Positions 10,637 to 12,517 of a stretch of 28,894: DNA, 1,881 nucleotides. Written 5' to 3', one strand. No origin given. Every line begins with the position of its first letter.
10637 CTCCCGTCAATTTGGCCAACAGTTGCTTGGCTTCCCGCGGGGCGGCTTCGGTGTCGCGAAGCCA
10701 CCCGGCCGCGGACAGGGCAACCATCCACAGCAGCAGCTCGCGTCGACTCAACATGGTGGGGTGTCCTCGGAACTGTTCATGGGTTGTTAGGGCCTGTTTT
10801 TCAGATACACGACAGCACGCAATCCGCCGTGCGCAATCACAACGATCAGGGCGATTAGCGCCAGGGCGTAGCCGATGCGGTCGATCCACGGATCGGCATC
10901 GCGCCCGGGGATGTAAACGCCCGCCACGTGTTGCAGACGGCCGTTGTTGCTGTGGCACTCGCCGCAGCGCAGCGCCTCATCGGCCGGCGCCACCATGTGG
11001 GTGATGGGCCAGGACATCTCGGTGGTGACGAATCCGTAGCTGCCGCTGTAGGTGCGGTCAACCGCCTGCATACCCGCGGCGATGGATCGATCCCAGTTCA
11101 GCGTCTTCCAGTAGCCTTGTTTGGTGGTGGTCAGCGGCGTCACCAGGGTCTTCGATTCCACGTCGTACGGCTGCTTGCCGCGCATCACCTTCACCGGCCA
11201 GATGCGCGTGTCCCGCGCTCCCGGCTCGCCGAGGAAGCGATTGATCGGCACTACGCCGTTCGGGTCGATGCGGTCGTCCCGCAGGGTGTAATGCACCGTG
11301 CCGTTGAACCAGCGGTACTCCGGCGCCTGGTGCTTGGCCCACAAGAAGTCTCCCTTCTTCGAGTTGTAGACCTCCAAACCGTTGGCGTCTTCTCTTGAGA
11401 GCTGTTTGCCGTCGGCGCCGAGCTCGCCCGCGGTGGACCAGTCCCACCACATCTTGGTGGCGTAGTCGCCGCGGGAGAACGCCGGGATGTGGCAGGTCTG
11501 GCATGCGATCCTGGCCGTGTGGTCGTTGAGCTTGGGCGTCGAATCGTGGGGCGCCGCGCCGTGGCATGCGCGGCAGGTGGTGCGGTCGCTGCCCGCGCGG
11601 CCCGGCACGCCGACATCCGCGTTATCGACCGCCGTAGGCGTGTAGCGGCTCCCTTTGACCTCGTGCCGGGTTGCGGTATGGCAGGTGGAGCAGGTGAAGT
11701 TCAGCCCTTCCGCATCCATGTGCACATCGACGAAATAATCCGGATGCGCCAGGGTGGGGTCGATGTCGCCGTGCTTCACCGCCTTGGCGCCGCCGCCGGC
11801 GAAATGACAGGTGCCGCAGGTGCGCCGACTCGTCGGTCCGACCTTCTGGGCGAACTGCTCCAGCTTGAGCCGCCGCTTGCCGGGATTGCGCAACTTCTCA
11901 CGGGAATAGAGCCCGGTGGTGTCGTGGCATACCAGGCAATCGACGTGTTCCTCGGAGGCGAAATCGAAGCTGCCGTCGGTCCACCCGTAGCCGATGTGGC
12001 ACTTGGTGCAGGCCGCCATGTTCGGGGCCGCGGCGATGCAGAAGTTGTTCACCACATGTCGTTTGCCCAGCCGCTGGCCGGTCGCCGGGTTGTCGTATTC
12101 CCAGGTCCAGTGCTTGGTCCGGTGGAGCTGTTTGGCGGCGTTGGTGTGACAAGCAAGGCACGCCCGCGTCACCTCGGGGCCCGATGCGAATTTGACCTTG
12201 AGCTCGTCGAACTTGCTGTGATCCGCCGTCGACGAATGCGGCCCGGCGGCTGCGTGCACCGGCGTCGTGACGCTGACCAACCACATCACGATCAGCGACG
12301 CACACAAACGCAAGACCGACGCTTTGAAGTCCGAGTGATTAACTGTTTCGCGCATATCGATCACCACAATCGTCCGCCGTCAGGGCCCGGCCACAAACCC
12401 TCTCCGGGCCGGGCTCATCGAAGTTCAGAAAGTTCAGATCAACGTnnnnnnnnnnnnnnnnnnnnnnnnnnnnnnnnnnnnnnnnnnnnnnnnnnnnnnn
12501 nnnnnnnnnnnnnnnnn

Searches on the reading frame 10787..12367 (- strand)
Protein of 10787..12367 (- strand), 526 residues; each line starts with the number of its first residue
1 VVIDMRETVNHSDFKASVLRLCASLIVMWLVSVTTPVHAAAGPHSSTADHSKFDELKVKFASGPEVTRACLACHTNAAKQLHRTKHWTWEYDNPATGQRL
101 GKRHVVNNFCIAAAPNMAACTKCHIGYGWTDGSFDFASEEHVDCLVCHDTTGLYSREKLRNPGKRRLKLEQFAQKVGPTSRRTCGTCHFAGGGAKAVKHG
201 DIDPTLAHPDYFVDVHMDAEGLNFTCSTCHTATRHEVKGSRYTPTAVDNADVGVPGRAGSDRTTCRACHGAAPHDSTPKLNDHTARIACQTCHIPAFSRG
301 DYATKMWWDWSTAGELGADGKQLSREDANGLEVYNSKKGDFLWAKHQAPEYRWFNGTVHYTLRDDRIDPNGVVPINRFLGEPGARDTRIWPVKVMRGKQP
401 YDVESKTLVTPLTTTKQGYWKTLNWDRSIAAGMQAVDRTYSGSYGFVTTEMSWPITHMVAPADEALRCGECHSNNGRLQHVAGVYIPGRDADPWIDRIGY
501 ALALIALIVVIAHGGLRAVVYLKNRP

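Call 3: search_protein_families(library=ncbifam, proteins=[window:10787-12367:-], max_evalue=0.01)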
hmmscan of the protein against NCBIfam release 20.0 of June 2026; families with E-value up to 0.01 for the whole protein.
window:10787-12367:- (526 aa): 5 families
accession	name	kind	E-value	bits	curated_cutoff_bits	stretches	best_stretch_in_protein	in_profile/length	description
TIGR04315.1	octaheme_Shew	subfamily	2.5e-174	580.5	375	1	48-485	1-440/440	tetrathionate reductase family octaheme c-type cytochrome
TIGR03508.1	decahem_SO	subfamily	3.3e-07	30.1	192.2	2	38-193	41-201/258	DmsE family decaheme c-type cytochrome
TIGR03153.1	cytochr_NrfH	equivalog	7.5e-06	26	134.2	1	260-305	26-71/138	cytochrome c nitrite reductase small subunit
TIGR04314.1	methano7heme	equivalog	8.5e-06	24.8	250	1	185-304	187-291/494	methanogenesis multiheme c-type cytochrome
NF045713.1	CxxCH_16_HmcA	equivalog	0.00022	20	400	1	61-153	127-210/541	sulfate respiration complex hexadecaheme cytochrome HmcA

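Call 4: search_protein_families(library=pfam, proteins=[window:10787-12367:-], max_evalue=0.01)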
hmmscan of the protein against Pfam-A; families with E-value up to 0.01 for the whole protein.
window:10787-12367:- (526 aa): 4 families
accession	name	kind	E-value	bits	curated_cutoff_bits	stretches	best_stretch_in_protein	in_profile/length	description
PF11783.13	Cytochrome_cB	-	4.2e-66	222.5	22.1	1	305-474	1-172/173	Cytochrome c bacterial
PF22113.1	Mtrc-MtrF_II-IV_dom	-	2.3e-13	50.5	30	2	55-126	69-129/176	Outer membrane cytochrome MtrC/MtrF-like, domains II/IV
PF14522.11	Cytochrome_C7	-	4.5e-10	39.7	24.8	1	216-293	8-66/67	Cytochrome c7 and related cytochrome c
PF14537.11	Cytochrom_c3_2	-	0.00037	21.4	25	0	118-188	7-64/79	Cytochrome c3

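Call 22: search_solved_structures(query=window:10787-12367:-, show_alignments=1, max_evalue=0.001)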
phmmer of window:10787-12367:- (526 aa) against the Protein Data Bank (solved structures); distinct sequences matched with E-value up to 0.001: 2.
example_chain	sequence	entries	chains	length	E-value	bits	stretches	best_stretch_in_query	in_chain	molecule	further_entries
1sp3_A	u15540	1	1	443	6.1e-117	394.7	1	54-482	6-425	cytochrome c, putative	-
6lod_A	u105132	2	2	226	6.7e-05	24.9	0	35-124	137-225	MULTIHEME_CYTC domain-containing protein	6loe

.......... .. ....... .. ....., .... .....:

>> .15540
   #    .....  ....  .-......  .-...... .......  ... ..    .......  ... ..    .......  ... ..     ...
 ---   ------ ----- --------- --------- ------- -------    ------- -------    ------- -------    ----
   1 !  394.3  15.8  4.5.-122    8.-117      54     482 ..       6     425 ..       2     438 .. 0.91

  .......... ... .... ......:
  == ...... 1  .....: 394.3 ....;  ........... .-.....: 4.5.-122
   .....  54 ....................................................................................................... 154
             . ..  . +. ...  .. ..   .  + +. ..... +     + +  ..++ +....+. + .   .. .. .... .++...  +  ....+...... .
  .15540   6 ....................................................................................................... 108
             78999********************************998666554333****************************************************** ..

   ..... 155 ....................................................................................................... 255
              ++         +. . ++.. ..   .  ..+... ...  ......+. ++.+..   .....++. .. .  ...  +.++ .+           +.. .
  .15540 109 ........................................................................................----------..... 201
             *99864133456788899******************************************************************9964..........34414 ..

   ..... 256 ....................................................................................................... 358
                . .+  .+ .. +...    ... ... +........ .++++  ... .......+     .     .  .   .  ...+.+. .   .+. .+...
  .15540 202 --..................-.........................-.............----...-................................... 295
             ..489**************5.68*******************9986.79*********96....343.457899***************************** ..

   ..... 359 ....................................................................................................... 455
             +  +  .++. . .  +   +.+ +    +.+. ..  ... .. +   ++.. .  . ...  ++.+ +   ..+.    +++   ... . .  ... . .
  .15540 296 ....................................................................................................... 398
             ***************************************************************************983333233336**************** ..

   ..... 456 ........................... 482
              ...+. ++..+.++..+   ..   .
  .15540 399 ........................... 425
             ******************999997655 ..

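Call 37: find_homologous_proteins(query=window:10787-12367:-, max_evalue=1e-20)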
Query window:10787-12367:- (526 aa): 5463 proteins with E <= 1e-20 among 8000 candidates; the best 120 are listed.
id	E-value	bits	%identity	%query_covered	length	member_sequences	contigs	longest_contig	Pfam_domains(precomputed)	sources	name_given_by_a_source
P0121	0.0e+0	1256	100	99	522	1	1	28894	PF11783.14,PF14522.12,PF22113.2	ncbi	-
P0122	0.0e+0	1026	83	95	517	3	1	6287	PF11783.14,PF14522.12,PF22113.2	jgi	jgi:octaheme c-type cytochrome (tetrathionate reductase family)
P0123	1.3e-281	953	79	93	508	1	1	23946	PF11783.14,PF14522.12,PF22113.2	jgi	jgi:octaheme c-type cytochrome (tetrathionate reductase family)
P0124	3.6e-277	939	81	86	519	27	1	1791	PF11783.14,PF14537.12,PF14522.12,PF22113.2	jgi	-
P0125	5.7e-273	925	74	97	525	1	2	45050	PF11783.14,PF14537.12,PF14522.12,PF22113.2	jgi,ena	-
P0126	1.4e-271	920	74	97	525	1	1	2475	PF11783.14,PF14537.12,PF14522.12,PF22113.2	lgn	-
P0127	3.4e-270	915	74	94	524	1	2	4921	PF11783.14,PF14537.12,PF14522.12,PF22113.2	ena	-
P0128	6.7e-263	891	71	95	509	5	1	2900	PF11783.14,PF14537.12,PF14522.12,PF22113.2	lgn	-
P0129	4.4e-262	889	69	97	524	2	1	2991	PF11783.14,PF09699.16,PF14537.12,PF14522.12,PF22113.2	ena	-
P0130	2.0e-259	880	69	97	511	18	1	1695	PF11783.14,PF14537.12,PF14522.12,PF22113.2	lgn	-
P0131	4.5e-258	875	69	97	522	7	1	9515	PF11783.14,PF14537.12,PF14522.12,PF22113.2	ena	-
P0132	4.5e-255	866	70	96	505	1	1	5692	PF11783.14,PF14537.12,PF14522.12,PF22113.2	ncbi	-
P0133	9.8e-254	861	67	97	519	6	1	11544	PF11783.14,PF14537.12,PF14522.12,PF22113.2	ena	-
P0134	1.9e-252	857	71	92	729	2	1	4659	PF11783.14,PF14537.12,PF01292.27,PF14522.12,PF22113.2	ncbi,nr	ncbi:MAG: tetrathionate reductase family octaheme c-type cytochrome [Proteobacteria bacterium]|nr:te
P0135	6.8e-251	852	70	93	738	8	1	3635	PF11783.14,PF14537.12,PF01292.27,PF14522.12,PF22113.2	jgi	jgi:octaheme c-type cytochrome (tetrathionate reductase family)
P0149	6.0e-228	776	64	92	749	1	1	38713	PF11783.14,PF01292.27,PF14522.12,PF22113.2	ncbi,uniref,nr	ncbi:tetrathionate reductase family octaheme c-type cytochrome [Aestuariirhabdus sp. Z084]|uniref:te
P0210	1.4e-199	682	57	96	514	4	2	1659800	PF11783.14,PF14537.12,PF14522.12,PF22113.2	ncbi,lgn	ncbi:tetrathionate reductase family octaheme c-type cytochrome [Magnetospira thiophila]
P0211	1.7e-199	682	56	92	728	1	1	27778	PF11783.14,PF01292.27,PF14522.12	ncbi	ncbi:tetrathionate reductase family octaheme c-type cytochrome [Magnetococcales bacterium HHB-1]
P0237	5.5e-191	654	56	95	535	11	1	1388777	PF11783.14,PF14522.12,PF22113.2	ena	-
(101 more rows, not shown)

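Call 38: find_encoding_contigs(protein=P0210, flank=6000, max_places=1)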
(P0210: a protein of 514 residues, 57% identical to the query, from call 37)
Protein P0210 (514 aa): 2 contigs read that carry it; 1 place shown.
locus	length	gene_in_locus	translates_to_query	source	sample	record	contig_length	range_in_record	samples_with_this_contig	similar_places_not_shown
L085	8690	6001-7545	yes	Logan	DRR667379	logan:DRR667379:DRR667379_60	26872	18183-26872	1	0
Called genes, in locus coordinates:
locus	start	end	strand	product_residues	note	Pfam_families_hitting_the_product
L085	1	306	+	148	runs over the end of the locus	-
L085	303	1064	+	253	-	PF13187:Fer4_9 (faint), PF12797:Fer4_2 (faint), PF12838:Fer4_7 (weak), PF13247:Fer4_11, PF00037:Fer4 (weak), PF12837:Fer4_6 (weak), PF13237:Fer4_10 (weak)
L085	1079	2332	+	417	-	PF03916:NrfD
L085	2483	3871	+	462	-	PF01656:CbiA, PF13500:AAA_26, PF07685:GATase_3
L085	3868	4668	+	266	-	PF00590:TP_methylase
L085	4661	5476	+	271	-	PF06180:CbiK (faint), PF01903:CbiX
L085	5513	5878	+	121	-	PF00581:Rhodanese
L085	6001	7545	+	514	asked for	PF14522:Cytochrome_C7 (faint), PF14537:Cytochrom_c3_2 (faint), PF22113:Mtrc-MtrF_II-IV_dom (weak), PF11783:Cytochrome_cB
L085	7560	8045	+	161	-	PF13501:SoxY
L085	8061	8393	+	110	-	PF08770:SoxZ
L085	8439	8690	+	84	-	?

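Call 39: find_encoding_contigs(protein=P0211, flank=6000, max_places=1)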
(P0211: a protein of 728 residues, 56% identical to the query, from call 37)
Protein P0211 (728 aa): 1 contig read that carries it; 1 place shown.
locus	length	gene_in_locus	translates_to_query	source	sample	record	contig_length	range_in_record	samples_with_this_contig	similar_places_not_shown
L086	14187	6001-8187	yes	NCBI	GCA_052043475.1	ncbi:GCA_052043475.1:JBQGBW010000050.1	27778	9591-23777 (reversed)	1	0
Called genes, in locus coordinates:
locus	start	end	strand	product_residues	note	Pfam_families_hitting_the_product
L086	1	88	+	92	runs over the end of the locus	-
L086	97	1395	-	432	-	PF04413:Glycos_transf_N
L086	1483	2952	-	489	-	PF00350:Dynamin_N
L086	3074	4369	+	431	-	PF00285:Citrate_synt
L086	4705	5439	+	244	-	PF00581:Rhodanese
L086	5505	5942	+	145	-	PF00581:Rhodanese (weak)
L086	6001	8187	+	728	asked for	PF14522:Cytochrome_C7 (faint), PF11783:Cytochrome_cB, PF01292:Ni_hydr_CYTB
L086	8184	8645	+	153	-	PF13501:SoxY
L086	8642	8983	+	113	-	PF08770:SoxZ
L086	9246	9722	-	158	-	-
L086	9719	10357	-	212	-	-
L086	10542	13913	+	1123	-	PF00072:Response_reg, PF13426:PAS_9 (faint), PF00512:HisKA, PF02518:HATPase_c, PF00072:Response_reg, PF01627:Hpt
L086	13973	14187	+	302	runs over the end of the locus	PF00072:Response_reg, PF00990:GGDEF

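Call 40: find_encoding_contigs(protein=P0149, flank=6000, max_places=1)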
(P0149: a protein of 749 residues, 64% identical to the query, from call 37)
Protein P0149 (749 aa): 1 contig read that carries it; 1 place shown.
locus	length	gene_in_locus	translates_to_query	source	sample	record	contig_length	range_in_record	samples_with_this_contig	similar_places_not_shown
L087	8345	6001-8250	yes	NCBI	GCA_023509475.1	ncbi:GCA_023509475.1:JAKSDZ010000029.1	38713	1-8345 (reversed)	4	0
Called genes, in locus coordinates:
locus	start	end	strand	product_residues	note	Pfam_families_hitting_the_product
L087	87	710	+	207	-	-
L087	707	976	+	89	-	-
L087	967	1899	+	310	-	PF27840:ScmC (weak)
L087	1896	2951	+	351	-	PF14907:NTP_transf_5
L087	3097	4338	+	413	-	PF00072:Response_reg, PF00990:GGDEF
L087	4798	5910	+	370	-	PF00581:Rhodanese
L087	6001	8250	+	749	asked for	PF22113:Mtrc-MtrF_II-IV_dom (faint), PF14522:Cytochrome_C7 (faint), PF11783:Cytochrome_cB, PF01292:Ni_hydr_CYTB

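Call 41: find_encoding_contigs(protein=P0237, flank=6000, max_places=1)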
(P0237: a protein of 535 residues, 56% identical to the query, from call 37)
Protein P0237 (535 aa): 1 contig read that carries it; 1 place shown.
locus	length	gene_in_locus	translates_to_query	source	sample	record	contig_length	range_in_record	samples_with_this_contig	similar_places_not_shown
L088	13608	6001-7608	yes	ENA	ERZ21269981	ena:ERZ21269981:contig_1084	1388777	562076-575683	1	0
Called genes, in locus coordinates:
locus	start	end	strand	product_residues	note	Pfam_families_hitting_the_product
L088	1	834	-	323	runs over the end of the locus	PF03446:NAD_binding_2, PF03807:F420_oxidored (weak), PF14833:NAD_binding_11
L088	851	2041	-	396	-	PF02746:MR_MLE_N, PF13378:MR_MLE_C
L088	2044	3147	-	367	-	PF02746:MR_MLE_N, PF13378:MR_MLE_C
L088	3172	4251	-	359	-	PF08240:ADH_N, PF00107:ADH_zinc_N, PF13602:ADH_zinc_N_2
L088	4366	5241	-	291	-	PF00578:AhpC-TSA, PF08534:Redoxin, PF13905:Thioredoxin_8 (weak)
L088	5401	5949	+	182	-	PF03625:DUF302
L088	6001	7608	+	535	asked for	PF14522:Cytochrome_C7 (faint), PF22113:Mtrc-MtrF_II-IV_dom (weak), PF11783:Cytochrome_cB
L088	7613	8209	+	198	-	PF01292:Ni_hydr_CYTB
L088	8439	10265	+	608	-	PF00270:DEAD, PF00271:Helicase_C, PF16124:RecQ_Zn_bind, PF09382:RQC, PF00570:HRDC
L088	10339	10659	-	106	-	-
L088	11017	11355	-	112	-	-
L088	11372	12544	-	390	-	PF01321:Creatinase_N, PF00557:Peptidase_M24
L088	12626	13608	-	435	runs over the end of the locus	PF02737:3HCDH_N, PF00725:3HCDH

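Call 57: find_related_loci(query=A3, collection=metagenome_contigs, flank=5000)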
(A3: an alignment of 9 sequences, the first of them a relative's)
Query A3 (522 aa) in metagenome_contigs; peptide patterns used: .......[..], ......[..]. (x = any residue, [..] = any of these).
600 stretches matched a pattern (row limit reached: there are more); 558 encode a relative of the query (tblastn E <= 1e-3); the best 80 are kept; 79 distinct loci.
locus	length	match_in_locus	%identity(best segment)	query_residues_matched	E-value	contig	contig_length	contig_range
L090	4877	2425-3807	80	34-494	0e+0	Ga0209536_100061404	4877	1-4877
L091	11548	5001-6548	67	10-520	0e+0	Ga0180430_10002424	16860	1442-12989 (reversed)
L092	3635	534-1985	68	36-519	0e+0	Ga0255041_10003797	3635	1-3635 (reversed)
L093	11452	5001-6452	61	32-519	0e+0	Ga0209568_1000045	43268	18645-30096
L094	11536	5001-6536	58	8-522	0e+0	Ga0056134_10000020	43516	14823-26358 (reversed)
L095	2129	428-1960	57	13-522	0e+0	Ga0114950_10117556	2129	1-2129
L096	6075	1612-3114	57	12-512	0e+0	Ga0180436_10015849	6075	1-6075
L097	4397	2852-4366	57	13-519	0e+0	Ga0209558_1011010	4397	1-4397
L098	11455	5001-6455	59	8-496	0e+0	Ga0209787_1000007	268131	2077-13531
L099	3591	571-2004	60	42-522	0e+0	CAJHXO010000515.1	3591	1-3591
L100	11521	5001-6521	57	7-519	0e+0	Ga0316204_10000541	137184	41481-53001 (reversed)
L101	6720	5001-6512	58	15-521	0e+0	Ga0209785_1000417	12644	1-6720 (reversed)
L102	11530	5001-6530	56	13-520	0e+0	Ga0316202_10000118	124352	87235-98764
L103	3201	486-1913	57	42-516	0e+0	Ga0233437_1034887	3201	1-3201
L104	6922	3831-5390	54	15-513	0e+0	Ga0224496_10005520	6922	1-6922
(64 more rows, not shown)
